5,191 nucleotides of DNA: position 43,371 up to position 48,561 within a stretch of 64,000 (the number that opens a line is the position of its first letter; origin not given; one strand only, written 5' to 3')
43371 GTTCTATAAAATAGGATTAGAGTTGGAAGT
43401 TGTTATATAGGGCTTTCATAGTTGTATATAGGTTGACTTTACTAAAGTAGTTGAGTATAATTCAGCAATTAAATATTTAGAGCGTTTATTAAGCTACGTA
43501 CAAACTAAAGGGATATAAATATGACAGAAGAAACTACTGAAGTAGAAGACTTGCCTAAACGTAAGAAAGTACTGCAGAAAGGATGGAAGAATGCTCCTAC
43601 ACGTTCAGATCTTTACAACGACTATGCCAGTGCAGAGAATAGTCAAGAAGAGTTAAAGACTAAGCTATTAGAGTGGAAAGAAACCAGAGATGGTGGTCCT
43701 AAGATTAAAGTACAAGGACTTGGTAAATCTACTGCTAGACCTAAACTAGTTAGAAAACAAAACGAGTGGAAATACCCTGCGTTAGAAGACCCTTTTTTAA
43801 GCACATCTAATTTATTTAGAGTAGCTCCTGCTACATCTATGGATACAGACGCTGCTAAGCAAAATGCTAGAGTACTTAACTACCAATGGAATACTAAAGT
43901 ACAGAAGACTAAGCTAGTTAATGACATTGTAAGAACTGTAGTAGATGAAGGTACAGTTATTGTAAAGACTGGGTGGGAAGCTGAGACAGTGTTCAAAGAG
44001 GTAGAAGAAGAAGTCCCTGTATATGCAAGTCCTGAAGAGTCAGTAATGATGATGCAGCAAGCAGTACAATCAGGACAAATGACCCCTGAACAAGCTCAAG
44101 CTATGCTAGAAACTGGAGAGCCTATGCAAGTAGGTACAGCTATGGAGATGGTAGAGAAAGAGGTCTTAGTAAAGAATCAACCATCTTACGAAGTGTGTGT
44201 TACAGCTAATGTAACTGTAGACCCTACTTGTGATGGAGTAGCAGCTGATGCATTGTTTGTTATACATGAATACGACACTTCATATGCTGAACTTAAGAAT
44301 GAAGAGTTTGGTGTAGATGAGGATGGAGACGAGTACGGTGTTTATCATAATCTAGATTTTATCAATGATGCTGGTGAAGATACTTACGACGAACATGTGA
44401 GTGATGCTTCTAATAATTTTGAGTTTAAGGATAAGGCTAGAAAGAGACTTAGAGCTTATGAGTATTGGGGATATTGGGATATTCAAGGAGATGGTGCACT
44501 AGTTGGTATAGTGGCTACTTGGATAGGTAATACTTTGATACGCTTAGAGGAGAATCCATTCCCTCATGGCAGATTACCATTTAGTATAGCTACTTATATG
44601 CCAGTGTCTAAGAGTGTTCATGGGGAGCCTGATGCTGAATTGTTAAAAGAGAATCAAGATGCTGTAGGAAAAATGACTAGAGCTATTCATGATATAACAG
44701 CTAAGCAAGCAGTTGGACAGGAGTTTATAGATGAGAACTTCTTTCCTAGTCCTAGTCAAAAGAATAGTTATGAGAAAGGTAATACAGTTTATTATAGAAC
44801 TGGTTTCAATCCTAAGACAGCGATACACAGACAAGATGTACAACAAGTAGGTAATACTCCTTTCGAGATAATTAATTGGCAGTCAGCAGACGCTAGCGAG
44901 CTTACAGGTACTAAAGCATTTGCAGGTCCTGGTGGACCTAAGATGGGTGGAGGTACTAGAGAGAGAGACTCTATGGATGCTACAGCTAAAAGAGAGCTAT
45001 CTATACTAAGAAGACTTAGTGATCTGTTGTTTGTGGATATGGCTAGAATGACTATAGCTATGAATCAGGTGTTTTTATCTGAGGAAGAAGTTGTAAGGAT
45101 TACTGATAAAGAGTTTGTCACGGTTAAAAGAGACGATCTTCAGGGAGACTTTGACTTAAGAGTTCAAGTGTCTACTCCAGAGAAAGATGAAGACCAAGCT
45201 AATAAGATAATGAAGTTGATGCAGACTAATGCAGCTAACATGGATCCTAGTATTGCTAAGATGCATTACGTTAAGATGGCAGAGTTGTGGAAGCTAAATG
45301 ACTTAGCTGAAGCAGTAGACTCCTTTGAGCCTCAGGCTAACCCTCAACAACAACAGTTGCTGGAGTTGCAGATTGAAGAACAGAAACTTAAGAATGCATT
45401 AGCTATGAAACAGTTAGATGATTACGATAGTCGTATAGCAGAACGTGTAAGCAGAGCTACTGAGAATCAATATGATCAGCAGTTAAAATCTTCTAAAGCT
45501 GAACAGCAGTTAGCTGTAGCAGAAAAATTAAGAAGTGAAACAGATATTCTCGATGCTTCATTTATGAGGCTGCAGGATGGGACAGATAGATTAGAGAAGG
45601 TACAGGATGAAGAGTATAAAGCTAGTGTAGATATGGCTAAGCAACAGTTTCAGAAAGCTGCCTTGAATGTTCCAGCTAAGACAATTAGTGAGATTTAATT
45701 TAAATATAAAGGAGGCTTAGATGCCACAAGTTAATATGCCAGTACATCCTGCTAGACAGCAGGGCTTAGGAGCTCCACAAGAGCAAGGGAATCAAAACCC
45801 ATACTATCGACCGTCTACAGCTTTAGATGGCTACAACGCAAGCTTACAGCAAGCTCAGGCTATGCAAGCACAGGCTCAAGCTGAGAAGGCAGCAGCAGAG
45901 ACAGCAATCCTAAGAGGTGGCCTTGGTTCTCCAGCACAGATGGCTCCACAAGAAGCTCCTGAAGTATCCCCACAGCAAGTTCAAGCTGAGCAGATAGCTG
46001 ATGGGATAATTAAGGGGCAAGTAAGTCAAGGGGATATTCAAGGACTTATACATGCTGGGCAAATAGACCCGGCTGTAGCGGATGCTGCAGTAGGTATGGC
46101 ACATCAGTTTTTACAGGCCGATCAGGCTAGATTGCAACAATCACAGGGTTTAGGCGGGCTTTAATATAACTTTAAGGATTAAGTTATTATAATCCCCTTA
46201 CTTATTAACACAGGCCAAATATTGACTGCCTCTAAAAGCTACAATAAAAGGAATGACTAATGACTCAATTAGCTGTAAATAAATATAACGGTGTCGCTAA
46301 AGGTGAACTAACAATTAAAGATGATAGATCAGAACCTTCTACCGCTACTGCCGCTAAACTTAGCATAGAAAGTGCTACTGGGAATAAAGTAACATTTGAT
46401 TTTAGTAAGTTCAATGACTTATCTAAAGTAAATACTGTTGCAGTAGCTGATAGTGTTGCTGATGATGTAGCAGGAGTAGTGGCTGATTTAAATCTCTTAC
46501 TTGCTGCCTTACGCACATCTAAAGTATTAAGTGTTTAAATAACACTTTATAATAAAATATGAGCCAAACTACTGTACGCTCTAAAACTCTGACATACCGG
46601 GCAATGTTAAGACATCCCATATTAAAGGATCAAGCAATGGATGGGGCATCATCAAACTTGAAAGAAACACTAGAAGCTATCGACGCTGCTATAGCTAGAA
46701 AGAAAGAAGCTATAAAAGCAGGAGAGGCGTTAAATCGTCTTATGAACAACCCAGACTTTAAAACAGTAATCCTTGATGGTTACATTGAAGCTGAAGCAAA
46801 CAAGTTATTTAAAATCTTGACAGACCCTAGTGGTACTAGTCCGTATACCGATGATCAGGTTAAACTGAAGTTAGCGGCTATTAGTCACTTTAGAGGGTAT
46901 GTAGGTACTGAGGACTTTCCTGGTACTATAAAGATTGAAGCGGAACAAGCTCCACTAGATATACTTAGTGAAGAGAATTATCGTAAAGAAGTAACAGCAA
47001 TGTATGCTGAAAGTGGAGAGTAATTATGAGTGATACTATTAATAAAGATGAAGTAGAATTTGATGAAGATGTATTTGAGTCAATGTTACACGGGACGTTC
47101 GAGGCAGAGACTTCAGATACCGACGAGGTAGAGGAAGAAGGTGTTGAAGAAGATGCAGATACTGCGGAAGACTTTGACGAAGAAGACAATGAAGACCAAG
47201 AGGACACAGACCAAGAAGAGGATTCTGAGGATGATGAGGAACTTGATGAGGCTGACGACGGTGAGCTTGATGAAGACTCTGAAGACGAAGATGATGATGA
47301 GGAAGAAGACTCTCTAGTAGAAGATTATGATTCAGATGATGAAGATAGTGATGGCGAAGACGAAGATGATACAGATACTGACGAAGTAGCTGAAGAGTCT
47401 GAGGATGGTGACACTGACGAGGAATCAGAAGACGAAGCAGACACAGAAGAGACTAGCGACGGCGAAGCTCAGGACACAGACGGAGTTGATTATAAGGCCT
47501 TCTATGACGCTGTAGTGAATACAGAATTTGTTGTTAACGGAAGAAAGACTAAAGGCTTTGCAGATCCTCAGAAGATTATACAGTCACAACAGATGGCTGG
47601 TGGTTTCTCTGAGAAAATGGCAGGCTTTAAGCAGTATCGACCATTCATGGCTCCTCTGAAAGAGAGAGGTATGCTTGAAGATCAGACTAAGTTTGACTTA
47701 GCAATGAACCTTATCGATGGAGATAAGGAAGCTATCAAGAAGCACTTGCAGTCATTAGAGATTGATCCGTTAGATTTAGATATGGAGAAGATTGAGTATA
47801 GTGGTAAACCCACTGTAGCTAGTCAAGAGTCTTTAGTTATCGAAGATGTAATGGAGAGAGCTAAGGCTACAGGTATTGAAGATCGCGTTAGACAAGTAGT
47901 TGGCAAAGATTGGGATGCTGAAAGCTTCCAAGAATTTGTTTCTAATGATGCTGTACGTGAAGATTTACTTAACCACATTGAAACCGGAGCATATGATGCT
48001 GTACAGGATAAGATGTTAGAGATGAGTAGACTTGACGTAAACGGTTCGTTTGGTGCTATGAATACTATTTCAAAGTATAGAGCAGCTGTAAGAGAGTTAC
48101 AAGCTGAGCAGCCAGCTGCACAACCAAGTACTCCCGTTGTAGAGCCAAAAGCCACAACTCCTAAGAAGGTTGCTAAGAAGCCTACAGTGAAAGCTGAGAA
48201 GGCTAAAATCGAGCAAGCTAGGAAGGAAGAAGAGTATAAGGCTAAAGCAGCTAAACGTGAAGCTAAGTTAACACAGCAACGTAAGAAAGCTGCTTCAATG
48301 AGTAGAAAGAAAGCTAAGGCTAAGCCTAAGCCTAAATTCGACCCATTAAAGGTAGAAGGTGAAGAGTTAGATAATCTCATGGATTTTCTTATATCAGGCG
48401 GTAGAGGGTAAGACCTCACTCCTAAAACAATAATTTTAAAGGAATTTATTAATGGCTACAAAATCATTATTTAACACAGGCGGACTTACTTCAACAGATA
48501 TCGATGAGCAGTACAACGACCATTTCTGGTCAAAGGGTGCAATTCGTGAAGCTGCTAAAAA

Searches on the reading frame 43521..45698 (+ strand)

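Call 58: search_protein_families(library=phrogs, proteins=[window:43521-45698:+], max_evalue=0.00001)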
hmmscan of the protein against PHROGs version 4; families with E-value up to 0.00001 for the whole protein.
window:43521-45698:+ (725 aa): 2 families
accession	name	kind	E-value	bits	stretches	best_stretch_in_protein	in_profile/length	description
phrog_1216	-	head and packaging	2.8e-162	542.8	1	15-694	4-683/714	portal protein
phrog_156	-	head and packaging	1.7e-10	41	1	331-687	273-654/681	portal protein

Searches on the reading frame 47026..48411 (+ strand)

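Call 58: search_protein_families(library=phrogs, proteins=[window:47026-48411:+], max_evalue=0.00001)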
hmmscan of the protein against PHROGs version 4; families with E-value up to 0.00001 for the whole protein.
window:47026-48411:+ (461 aa): 1 family
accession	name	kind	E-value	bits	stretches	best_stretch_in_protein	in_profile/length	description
phrog_2120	-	tail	1.1e-36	127.8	1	51-452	24-399/403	tail length tape measure protein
